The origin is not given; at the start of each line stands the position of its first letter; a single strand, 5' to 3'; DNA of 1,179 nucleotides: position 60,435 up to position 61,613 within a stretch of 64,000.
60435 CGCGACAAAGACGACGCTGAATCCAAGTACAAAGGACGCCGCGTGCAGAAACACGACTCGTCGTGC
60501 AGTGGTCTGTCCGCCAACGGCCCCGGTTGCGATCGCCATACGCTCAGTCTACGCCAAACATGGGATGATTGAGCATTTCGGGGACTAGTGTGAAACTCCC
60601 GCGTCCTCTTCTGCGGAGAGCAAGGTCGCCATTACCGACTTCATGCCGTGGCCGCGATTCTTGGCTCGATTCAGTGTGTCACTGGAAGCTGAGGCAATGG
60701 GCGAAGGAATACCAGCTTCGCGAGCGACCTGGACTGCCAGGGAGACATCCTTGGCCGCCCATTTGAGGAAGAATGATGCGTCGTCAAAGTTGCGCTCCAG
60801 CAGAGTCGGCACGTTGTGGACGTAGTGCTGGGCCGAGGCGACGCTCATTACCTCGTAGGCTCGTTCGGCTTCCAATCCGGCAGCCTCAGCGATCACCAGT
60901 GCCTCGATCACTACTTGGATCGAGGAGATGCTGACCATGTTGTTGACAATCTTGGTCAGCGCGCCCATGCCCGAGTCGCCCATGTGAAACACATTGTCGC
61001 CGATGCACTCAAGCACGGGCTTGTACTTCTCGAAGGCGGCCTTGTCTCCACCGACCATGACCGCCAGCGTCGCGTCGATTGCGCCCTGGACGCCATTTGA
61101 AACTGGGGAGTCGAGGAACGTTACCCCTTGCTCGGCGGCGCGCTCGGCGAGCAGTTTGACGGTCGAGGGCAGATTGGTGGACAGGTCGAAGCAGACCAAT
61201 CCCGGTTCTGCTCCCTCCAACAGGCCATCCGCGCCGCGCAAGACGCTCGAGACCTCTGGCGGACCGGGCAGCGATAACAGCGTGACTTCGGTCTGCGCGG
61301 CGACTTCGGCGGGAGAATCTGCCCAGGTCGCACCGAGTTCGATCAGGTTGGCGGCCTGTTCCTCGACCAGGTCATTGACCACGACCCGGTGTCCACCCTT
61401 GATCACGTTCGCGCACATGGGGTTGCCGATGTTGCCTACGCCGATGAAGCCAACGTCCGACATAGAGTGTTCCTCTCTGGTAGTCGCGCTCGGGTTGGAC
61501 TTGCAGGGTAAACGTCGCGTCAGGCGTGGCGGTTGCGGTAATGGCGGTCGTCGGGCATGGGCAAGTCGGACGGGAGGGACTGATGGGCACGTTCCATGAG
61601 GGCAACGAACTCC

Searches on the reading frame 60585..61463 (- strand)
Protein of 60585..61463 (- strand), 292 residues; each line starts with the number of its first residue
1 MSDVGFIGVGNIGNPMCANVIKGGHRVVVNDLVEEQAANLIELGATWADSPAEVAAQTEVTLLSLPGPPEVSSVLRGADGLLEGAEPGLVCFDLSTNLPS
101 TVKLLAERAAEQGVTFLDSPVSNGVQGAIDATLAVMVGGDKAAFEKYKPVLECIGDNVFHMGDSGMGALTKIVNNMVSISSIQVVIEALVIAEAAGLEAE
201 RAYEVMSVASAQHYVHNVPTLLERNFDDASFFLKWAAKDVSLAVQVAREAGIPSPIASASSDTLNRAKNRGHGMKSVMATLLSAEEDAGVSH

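Call 58: search_protein_families(library=pfam, proteins=[window:60585-61463:-], max_evalue=0.00001)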
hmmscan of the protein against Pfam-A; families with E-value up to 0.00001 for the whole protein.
window:60585-61463:- (292 aa): 3 families
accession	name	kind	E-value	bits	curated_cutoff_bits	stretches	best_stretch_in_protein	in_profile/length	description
PF03446.21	NAD_binding_2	-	2.1e-43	148.5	21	1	3-162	1-161/161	NAD binding domain of 6-phosphogluconate dehydrogenase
PF14833.11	NAD_binding_11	-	1.2e-20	74.4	30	1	165-278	1-116/122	NAD-binding of NADP-dependent 3-hydroxyisobutyrate dehydrogenase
PF03807.23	F420_oxidored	-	4.4e-06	27.6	21.6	0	4-81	2-82/94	NADP oxidoreductase coenzyme F420-dependent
